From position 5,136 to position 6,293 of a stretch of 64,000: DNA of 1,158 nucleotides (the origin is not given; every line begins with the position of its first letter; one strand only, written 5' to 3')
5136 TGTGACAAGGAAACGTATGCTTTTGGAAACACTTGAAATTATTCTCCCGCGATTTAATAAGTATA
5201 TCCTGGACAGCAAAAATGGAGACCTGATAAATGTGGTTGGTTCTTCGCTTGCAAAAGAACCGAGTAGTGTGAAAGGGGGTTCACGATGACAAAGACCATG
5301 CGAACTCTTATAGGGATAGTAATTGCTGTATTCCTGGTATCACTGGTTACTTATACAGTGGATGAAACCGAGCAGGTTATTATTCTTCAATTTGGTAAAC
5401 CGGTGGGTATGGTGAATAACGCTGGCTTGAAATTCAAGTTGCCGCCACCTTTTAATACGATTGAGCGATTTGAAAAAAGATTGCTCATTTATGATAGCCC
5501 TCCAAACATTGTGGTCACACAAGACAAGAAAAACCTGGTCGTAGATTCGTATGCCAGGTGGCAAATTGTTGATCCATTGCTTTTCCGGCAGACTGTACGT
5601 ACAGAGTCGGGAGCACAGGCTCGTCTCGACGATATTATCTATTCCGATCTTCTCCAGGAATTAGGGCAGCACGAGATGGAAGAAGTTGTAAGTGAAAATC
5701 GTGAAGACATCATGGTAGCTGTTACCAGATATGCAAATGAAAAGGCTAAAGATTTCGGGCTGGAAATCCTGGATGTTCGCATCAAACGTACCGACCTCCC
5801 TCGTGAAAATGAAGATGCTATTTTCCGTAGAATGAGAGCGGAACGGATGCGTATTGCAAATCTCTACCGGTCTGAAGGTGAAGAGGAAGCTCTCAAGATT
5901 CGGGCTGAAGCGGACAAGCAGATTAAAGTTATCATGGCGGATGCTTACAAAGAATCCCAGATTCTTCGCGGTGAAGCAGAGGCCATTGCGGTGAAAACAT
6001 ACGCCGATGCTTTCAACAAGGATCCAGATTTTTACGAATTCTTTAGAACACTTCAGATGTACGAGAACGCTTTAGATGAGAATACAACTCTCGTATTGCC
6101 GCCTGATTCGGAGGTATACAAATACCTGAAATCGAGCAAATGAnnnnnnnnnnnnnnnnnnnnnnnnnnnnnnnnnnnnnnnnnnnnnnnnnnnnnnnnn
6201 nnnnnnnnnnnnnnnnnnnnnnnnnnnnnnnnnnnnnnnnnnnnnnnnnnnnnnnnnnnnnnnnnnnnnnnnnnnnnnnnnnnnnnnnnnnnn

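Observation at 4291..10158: Four translationally coupled genes: hflK, hflC, a membrane-anchored Rad50/SbcC-like ATPase, and an Mre11-like phosphoesterase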

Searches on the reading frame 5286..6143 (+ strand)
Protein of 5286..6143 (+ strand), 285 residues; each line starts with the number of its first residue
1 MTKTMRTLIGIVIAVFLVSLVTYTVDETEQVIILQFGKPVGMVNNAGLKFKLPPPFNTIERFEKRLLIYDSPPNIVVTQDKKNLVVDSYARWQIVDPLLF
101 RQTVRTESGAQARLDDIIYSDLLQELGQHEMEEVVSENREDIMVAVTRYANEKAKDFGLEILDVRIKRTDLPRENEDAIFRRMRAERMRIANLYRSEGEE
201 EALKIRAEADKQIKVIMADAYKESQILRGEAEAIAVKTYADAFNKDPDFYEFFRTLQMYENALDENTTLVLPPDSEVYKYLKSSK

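Call 6: search_protein_families(library=pfam, proteins=[window:5286-6143:+], max_evalue=0.01)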
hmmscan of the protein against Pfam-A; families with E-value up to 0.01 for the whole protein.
window:5286-6143:+ (285 aa): 1 family
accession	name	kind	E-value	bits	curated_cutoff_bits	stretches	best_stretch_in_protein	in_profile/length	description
PF01145.31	Band_7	-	5.2e-31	108.5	23.6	1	24-199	2-175/176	SPFH domain / Band 7 family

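Call 7: search_protein_families(library=ncbifam, proteins=[window:5286-6143:+], max_evalue=0.1)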
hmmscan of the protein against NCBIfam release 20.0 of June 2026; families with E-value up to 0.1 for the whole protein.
window:5286-6143:+ (285 aa): 5 families
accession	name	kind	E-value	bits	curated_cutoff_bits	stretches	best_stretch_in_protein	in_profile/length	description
TIGR01932.1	hflC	equivalog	6.8e-65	219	134.4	2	138-282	173-318/318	protease modulator HflC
NF008259.0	PRK11029.1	equivalog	6.8e-58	196.2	427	2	156-284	200-329/334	protease modulator HflC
TIGR01933.1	hflK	equivalog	2.4e-18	66.5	159.4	1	23-250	2-226/261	FtsH protease activity modulator HflK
NF008181.0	PRK10930.1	equivalog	6.2e-08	31.8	660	1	10-234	85-306/419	FtsH protease activity modulator HflK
TIGR01176.1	fum_red_Fp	equivalog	0.039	12.6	932.7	1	173-236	418-480/580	fumarate reductase (quinol) flavoprotein subunit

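Call 8: search_protein_families(library=padloc, proteins=[window:5286-6143:+], max_evalue=0.1)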
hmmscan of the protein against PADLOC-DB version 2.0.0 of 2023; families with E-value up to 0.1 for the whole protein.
window:5286-6143:+ (285 aa): 1 family
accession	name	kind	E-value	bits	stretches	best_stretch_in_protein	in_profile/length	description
PDLC01157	Mem_03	-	0.013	13.7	0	114-155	91-130/167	"Membrane protein (2TM at N-terminus and a globular domain) in type III operon, could be a CARF domain diverged beyond r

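Call 28: find_homologous_proteins(query=window:5286-6143:+, max_evalue=1e-60)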
Query window:5286-6143:+ (285 aa): 4970 proteins with E <= 1e-60 among 8000 candidates; the best 120 are listed.
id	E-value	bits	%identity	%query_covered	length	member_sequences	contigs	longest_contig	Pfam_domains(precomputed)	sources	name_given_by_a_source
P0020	1.3e-179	613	100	100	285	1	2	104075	PF01145.32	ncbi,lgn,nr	ncbi:protease modulator HflC [bacterium]|nr:protease modulator HflC [bacterium]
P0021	4.0e-136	471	77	93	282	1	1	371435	PF01145.32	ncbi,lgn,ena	-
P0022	2.2e-135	468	74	99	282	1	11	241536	PF01145.32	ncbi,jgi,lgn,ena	-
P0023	2.6e-135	468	77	93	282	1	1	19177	PF01145.32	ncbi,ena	-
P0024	4.4e-135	467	73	99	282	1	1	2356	PF01145.32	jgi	jgi:modulator of FtsH protease HflC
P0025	4.5e-135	467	74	99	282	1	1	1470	PF01145.32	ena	-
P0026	5.7e-135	467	78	92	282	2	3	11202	PF01145.32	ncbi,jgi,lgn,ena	-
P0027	1.5e-133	462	75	96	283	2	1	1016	PF01145.32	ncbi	-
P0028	2.5e-133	461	77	93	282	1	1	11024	PF01145.32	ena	-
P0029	2.8e-133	461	71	99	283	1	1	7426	PF01145.32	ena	-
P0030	4.4e-133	461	71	99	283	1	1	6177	PF01145.32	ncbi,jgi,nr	ncbi:MAG TPA: protease modulator HflC [Bacteroidetes bacterium]|nr:protease modulator HflC [Bacteroi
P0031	9.1e-133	460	71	99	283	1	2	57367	PF01145.32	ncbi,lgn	-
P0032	1.0e-131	456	75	96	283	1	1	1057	PF01145.32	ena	-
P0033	2.7e-131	455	77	93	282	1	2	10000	PF01145.32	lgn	-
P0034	3.2e-131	454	77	91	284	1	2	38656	PF01145.32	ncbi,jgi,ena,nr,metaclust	ncbi:MAG: protease modulator HflC [Candidatus Electryonea clarkiae]|nr:protease modulator HflC [Cand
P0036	7.9e-131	453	72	99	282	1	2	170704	PF01145.32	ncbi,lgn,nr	ncbi:protease modulator HflC [bacterium]|nr:protease modulator HflC [bacterium]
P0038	3.9e-130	451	76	92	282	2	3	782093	PF01145.32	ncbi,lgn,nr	ncbi:protease modulator HflC [bacterium]|nr:protease modulator HflC [bacterium]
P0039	1.3e-129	449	71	99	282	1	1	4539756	PF01145.32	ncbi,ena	-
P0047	4.6e-126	438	69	99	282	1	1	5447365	PF01145.32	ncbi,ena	-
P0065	6.5e-102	358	60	93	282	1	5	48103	PF01145.32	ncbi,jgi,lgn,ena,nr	ncbi:MAG: protease modulator HflC [Calditrichaeota bacterium]|jgi:membrane protease subunit HflC|nr:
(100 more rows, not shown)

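Call 29: find_encoding_contigs(protein=P0020, flank=6000, max_places=3)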
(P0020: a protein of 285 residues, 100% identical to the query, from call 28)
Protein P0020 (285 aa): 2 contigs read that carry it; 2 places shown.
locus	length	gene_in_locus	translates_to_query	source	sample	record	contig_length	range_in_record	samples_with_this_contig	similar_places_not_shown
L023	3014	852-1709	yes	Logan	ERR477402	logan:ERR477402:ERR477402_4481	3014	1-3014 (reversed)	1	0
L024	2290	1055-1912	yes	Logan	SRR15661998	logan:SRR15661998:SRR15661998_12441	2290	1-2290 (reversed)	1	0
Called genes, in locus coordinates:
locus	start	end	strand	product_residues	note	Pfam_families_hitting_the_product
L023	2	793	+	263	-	?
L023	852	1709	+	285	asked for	PF01145:Band_7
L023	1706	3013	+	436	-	?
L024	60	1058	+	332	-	PF01145:Band_7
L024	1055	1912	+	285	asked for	PF01145:Band_7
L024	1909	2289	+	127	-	?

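Call 30: find_encoding_contigs(protein=P0021, flank=8000, max_places=2)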
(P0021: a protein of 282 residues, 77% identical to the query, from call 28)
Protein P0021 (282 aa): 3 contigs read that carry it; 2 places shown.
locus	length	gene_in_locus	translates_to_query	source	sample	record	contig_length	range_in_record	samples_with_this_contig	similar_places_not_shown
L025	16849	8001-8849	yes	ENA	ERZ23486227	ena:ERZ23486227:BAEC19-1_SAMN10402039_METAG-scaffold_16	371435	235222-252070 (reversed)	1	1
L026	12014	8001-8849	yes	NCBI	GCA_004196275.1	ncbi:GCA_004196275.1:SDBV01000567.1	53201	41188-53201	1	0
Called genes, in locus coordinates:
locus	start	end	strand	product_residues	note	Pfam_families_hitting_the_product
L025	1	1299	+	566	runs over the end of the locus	-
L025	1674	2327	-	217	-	-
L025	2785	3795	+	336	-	-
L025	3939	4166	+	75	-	-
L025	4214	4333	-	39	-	-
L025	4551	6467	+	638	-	PF00012:HSP70, PF06723:MreB_Mbl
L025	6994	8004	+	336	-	PF01145:Band_7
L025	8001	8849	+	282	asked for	PF01145:Band_7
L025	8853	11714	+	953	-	PF13476:AAA_23, PF13514:AAA_27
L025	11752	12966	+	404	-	PF00149:Metallophos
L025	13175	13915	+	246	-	PF04367:DUF502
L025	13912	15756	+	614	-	-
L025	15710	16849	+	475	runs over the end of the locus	PF07244:POTRA (weak), PF01103:Omp85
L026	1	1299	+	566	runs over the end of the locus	-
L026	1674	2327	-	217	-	-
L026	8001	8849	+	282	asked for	PF01145:Band_7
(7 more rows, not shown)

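Call 31: find_encoding_contigs(protein=P0022, flank=8000, max_places=2)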
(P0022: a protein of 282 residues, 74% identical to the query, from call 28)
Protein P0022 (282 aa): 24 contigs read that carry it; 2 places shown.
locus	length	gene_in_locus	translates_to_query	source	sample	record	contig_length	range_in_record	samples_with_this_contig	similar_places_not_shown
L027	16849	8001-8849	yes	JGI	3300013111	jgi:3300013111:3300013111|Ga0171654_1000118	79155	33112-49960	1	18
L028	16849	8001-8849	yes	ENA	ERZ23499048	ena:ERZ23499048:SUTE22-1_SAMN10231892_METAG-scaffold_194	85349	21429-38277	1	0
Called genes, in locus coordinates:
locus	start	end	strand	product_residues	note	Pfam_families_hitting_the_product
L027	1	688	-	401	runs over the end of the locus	PF00753:Lactamase_B, PF19583:ODP, PF00258:Flavodoxin_1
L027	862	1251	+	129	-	PF03061:4HBT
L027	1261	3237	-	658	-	PF13231:PMT_2, PF07719:TPR_2 (faint), PF13428:TPR_14 (faint), PF13432:TPR_16 (faint), PF14559:TPR_19 (faint)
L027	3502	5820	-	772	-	PF00246:Peptidase_M14, PF18962:Por_Secre_tail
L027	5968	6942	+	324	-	-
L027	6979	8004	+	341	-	PF01145:Band_7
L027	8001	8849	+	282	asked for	PF01145:Band_7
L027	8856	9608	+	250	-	PF04367:DUF502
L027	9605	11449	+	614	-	-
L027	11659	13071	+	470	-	PF01103:Omp85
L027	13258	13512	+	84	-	-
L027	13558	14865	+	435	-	PF00817:IMS, PF11798:IMS_HHH (weak), PF21999:IMS_HHH_1 (faint), PF11799:IMS_C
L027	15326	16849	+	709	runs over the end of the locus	PF00082:Peptidase_S8, PF18962:Por_Secre_tail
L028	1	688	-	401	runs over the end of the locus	PF00753:Lactamase_B, PF19583:ODP, PF00258:Flavodoxin_1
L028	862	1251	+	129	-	PF03061:4HBT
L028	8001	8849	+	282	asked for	PF01145:Band_7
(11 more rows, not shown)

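Call 32: find_encoding_contigs(protein=P0038, flank=8000, max_places=2)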
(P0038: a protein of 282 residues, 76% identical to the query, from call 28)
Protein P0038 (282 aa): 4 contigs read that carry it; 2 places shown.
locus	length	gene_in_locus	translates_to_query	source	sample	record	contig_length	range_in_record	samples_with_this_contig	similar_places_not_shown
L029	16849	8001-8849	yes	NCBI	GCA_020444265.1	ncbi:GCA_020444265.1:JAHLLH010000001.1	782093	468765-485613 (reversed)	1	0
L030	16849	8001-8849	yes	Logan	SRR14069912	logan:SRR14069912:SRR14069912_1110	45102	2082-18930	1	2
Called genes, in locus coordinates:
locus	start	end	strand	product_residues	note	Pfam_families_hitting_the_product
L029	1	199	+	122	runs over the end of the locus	PF03061:4HBT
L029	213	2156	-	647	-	PF13231:PMT_2, PF13428:TPR_14 (faint), PF00515:TPR_1 (faint), PF07719:TPR_2 (faint), PF13181:TPR_8 (faint), PF13414:TPR_11 (faint), PF13424:TPR_12 (faint), PF13432:TPR_16 (faint), +1 more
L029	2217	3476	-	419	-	PF01566:Nramp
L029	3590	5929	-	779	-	PF00246:Peptidase_M14, PF18962:Por_Secre_tail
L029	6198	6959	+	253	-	-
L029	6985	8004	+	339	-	PF01145:Band_7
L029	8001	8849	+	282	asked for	PF01145:Band_7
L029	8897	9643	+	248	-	PF04367:DUF502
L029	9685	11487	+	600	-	-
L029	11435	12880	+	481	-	PF07244:POTRA (weak), PF01103:Omp85 (faint)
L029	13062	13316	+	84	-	-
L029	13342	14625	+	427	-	PF00817:IMS, PF21999:IMS_HHH_1 (weak), PF11799:IMS_C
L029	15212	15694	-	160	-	PF00072:Response_reg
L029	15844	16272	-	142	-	PF00027:cNMP_binding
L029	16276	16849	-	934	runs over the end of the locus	PF07690:MFS_1, PF13646:HEAT_2 (weak)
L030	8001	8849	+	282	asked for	PF01145:Band_7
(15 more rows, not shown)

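Call 33: find_encoding_contigs(protein=P0039, flank=8000, max_places=1)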
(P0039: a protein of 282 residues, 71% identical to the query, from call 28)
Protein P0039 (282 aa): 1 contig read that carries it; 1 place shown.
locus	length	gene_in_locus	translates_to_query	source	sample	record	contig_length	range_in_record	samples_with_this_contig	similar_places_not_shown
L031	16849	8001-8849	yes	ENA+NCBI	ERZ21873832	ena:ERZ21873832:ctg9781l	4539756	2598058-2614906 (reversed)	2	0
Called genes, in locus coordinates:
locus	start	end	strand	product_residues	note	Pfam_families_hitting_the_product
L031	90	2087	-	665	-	PF03901:Glyco_transf_22 (faint), PF13414:TPR_11 (faint), PF00515:TPR_1 (faint), PF13231:PMT_2, PF23914:TPR_CcmH_CycH (faint), PF07719:TPR_2 (faint), PF13174:TPR_6 (faint), PF13181:TPR_8 (faint), +5 more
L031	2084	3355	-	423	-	PF01566:Nramp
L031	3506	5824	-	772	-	PF00246:Peptidase_M14, PF18962:Por_Secre_tail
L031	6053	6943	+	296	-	-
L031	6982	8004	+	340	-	PF01145:Band_7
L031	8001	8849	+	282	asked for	PF01145:Band_7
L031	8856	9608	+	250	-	PF04367:DUF502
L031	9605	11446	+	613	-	-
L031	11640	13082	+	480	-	PF01103:Omp85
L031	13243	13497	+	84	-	PF20114:DUF6504 (faint)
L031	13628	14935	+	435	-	PF00817:IMS, PF11798:IMS_HHH (weak), PF11799:IMS_C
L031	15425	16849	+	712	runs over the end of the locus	PF00082:Peptidase_S8, PF18962:Por_Secre_tail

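Call 34: find_encoding_contigs(protein=P0034, flank=8000, max_places=1)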
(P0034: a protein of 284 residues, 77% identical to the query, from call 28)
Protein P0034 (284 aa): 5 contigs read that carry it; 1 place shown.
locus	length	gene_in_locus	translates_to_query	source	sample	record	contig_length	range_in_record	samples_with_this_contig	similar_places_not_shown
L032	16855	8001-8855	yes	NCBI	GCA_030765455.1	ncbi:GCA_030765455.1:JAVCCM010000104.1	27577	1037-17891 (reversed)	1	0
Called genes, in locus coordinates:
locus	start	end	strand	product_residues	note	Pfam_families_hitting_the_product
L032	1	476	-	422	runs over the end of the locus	PF01566:Nramp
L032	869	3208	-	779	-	PF00246:Peptidase_M14, PF18962:Por_Secre_tail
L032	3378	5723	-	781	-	PF00246:Peptidase_M14, PF13620:CarboxypepD_reg (faint), PF18962:Por_Secre_tail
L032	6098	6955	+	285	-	-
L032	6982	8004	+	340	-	PF01145:Band_7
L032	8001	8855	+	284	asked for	PF01145:Band_7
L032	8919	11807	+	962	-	PF13514:AAA_27, PF13555:AAA_29 (faint)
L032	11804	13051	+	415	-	PF00149:Metallophos, PF12850:Metallophos_2 (weak)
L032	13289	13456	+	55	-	-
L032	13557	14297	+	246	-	PF04367:DUF502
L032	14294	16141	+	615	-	-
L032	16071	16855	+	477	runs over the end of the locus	PF07244:POTRA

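Call 72: find_encoding_contigs(protein=P0065, flank=7000, max_places=1)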
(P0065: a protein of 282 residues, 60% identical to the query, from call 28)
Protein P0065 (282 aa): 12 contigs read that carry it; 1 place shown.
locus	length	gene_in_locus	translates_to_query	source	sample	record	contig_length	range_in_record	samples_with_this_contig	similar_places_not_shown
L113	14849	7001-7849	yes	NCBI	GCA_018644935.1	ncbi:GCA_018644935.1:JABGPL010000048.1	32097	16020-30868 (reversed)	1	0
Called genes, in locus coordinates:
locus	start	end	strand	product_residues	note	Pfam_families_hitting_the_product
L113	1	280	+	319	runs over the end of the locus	PF13508:Acetyltransf_7 (faint), PF00583:Acetyltransf_1 (weak)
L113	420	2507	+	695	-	PF13385:Laminin_G_3, PF18962:Por_Secre_tail (weak)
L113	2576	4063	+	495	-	PF18962:Por_Secre_tail (weak)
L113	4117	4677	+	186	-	-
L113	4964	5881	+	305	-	-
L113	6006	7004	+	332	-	PF01145:Band_7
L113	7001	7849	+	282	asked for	PF01145:Band_7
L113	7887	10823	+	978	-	-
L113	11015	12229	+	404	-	PF00149:Metallophos, PF12850:Metallophos_2 (faint)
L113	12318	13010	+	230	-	PF04367:DUF502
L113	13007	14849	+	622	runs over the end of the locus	-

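Call 73: find_encoding_contigs(protein=P0047, flank=7000, max_places=1)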
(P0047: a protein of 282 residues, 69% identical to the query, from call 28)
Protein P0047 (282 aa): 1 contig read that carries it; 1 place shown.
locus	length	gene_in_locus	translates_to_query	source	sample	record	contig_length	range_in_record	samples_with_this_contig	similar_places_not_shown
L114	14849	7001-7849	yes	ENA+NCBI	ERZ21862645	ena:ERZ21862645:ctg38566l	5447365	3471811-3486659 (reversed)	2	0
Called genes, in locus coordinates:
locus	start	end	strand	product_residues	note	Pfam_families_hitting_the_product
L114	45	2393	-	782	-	PF00246:Peptidase_M14, PF13620:CarboxypepD_reg (faint), PF18962:Por_Secre_tail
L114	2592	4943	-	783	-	PF00246:Peptidase_M14, PF13620:CarboxypepD_reg (faint), PF18962:Por_Secre_tail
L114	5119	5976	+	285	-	-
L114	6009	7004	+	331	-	PF01145:Band_7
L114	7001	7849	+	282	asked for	PF01145:Band_7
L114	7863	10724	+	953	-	PF13476:AAA_23, PF13514:AAA_27 (weak)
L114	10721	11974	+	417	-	PF00149:Metallophos, PF12850:Metallophos_2 (weak)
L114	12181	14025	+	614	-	-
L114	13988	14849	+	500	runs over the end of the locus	PF07244:POTRA, PF01103:Omp85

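Call 74: find_encoding_contigs(protein=P0036, flank=7000, max_places=1)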
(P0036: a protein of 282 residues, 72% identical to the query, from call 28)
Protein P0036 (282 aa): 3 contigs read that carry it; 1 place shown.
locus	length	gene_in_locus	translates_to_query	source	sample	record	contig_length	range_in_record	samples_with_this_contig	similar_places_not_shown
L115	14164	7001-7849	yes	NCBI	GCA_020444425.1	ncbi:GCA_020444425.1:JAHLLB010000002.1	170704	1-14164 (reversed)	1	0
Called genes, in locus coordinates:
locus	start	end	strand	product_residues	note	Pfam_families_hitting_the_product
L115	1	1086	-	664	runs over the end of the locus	PF00515:TPR_1 (faint), PF13231:PMT_2, PF23914:TPR_CcmH_CycH (faint), PF13428:TPR_14 (faint), PF13432:TPR_16 (faint), PF14559:TPR_19 (faint), PF07719:TPR_2 (faint), PF24575:TPR_Slam (faint)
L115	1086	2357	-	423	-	PF01566:Nramp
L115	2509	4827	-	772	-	PF00246:Peptidase_M14, PF18962:Por_Secre_tail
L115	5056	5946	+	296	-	-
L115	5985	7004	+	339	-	PF01145:Band_7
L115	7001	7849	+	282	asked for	PF01145:Band_7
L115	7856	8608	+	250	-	PF04367:DUF502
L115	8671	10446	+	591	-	-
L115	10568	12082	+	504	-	PF07244:POTRA (weak), PF01103:Omp85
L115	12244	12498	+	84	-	PF20114:DUF6504 (faint)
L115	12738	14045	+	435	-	PF00817:IMS, PF11798:IMS_HHH, PF11799:IMS_C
